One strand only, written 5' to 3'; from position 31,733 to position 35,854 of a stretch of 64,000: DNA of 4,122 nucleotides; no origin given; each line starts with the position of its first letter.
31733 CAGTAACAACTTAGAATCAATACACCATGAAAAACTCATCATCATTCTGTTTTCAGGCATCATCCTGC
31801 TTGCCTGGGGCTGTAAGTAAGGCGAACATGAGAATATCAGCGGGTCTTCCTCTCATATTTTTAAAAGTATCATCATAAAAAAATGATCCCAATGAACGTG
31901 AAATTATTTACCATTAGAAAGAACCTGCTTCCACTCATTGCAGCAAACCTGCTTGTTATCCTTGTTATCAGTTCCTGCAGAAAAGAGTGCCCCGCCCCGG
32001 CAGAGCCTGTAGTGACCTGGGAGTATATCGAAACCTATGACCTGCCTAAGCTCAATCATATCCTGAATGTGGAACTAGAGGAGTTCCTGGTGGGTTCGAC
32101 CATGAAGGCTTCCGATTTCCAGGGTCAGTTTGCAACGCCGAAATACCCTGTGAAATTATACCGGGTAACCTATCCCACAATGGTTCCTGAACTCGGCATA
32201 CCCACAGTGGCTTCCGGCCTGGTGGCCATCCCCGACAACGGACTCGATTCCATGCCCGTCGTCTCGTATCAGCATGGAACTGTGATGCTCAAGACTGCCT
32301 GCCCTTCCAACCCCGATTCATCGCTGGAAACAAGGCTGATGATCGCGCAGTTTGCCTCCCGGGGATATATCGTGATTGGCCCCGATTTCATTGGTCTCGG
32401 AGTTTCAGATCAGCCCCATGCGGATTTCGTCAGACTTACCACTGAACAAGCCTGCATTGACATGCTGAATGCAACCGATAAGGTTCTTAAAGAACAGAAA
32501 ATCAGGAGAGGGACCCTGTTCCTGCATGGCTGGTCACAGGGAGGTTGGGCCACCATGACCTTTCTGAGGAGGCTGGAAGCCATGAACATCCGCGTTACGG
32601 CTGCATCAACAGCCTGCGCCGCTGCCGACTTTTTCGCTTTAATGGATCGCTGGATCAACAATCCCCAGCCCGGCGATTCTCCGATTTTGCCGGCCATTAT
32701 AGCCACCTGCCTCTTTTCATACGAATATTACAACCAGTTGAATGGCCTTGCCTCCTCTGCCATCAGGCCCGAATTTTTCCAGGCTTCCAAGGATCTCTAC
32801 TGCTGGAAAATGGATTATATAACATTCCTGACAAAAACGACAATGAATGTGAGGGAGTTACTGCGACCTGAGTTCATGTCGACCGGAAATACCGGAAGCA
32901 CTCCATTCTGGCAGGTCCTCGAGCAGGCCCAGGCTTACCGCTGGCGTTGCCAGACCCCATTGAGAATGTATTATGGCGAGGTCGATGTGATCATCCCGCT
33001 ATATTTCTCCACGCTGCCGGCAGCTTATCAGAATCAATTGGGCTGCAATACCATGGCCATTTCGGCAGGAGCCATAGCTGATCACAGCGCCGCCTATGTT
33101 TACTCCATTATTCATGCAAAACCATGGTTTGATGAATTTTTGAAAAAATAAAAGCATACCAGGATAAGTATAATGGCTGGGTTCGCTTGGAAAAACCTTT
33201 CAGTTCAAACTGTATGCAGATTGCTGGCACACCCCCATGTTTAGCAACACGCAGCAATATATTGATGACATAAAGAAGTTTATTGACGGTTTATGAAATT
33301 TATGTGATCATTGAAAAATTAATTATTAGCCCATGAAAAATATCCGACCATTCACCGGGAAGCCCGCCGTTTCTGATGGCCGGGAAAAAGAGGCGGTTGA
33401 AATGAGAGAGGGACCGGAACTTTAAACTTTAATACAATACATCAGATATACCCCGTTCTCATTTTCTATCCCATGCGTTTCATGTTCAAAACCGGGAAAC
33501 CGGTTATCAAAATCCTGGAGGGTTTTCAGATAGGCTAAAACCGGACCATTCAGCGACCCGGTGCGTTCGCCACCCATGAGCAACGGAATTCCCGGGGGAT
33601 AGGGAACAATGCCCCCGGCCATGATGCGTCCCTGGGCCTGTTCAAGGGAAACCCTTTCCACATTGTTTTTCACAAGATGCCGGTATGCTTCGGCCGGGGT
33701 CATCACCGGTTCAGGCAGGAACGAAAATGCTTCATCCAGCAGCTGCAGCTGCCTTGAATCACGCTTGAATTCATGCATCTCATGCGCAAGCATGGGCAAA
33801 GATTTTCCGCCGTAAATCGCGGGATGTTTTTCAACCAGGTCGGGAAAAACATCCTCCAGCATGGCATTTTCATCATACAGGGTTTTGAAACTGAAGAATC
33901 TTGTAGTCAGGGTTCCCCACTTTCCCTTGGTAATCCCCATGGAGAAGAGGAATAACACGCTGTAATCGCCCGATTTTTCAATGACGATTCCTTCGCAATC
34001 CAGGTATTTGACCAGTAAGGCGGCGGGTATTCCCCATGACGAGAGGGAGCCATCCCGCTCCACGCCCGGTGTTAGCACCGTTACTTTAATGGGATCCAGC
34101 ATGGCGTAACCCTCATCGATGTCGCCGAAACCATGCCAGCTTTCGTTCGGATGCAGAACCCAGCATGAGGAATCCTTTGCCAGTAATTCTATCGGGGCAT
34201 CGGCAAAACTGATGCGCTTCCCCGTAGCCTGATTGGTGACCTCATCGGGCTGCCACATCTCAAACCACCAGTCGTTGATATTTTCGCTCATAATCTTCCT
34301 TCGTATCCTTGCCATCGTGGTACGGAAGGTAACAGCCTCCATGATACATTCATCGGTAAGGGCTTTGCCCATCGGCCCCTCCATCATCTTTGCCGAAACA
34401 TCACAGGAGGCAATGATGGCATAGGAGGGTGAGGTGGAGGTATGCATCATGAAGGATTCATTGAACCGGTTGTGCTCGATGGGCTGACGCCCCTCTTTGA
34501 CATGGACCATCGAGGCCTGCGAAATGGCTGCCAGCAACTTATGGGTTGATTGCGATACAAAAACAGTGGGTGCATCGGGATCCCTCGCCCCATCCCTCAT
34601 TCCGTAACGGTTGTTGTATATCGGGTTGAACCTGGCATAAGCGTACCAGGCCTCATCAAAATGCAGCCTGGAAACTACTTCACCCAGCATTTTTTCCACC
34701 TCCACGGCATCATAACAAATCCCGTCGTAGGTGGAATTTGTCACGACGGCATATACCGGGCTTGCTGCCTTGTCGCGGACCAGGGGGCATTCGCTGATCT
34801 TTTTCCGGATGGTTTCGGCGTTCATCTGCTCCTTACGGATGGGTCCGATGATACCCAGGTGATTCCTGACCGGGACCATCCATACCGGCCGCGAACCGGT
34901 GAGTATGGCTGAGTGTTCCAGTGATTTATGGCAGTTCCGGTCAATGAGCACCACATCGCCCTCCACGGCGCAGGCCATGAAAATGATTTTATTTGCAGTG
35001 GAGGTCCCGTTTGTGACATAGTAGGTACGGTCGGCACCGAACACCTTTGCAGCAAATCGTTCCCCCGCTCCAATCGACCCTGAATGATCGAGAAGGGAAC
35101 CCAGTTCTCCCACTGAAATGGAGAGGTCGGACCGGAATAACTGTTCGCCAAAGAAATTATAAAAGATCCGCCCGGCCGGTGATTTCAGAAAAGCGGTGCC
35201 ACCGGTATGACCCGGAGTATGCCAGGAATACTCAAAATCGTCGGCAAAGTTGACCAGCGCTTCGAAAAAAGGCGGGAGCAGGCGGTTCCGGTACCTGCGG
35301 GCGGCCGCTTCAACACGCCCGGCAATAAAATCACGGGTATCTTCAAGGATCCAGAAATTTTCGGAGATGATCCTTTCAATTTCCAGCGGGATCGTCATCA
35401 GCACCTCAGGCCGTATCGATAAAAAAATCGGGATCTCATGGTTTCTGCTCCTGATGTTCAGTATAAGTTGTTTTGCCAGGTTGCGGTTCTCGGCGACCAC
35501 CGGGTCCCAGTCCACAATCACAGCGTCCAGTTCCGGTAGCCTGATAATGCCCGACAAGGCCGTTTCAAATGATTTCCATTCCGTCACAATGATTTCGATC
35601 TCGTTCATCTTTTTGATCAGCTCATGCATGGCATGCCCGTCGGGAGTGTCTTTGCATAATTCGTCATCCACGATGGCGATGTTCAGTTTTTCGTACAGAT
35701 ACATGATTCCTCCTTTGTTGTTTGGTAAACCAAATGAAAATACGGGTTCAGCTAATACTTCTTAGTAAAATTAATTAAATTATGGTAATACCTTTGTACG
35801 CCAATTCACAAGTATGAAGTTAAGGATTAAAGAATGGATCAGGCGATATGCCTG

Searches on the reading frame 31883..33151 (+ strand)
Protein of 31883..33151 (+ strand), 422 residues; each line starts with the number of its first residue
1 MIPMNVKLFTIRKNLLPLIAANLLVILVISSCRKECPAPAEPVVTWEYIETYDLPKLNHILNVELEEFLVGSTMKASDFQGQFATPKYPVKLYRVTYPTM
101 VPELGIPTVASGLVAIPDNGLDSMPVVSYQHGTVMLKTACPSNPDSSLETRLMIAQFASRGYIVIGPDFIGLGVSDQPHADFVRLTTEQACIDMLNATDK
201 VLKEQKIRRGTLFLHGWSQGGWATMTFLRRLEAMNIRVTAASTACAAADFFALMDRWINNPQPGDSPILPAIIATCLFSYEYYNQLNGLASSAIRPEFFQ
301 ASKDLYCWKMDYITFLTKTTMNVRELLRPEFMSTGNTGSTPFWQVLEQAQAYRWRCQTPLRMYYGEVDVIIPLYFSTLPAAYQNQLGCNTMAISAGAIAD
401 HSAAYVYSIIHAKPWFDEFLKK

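Call 86: search_protein_families(library=pfam, proteins=[window:31883-33151:+], max_evalue=0.001)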
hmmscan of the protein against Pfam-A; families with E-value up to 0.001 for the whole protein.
window:31883-33151:+ (422 aa): 5 families
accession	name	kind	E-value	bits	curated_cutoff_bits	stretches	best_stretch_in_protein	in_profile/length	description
PF00326.27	Peptidase_S9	-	1e-06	28.9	22.6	1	154-230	7-85/213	Prolyl oligopeptidase family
PF12697.13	Abhydrolase_6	-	2.9e-05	25.3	26.3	1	155-273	21-121/217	Alpha/beta hydrolase family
PF12146.15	Hydrolase_4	-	7.1e-05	22.7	27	1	153-247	23-113/239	Serine aminopeptidase, S33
PF03583.20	LIP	-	8.1e-05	22.5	23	0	152-225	17-86/286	Secretory lipase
PF00561.26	Abhydrolase_1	-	0.00088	19.4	25.8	0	140-259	6-118/245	alpha/beta hydrolase fold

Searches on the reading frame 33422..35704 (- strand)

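Call 86: search_protein_families(library=pfam, proteins=[window:33422-35704:-], max_evalue=0.001)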
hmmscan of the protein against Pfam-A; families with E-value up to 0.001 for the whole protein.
window:33422-35704:- (760 aa): 4 families
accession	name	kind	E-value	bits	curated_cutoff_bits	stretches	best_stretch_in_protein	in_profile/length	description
PF01276.26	OKR_DC_1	-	4.7e-164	546.5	27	1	144-594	1-416/417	Orn/Lys/Arg decarboxylase, major domain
PF03711.20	OKR_DC_1_C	-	1.3e-43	148.9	24.2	1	621-749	2-130/132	Orn/Lys/Arg decarboxylase, C-terminal domain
PF03709.21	OKR_DC_1_N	-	4.3e-17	62.8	29.3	1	23-138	3-111/111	Orn/Lys/Arg decarboxylase, N-terminal domain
PF01212.27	Beta_elim_lyase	-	0.0002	21.2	27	1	216-338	39-153/288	Beta-eliminating lyase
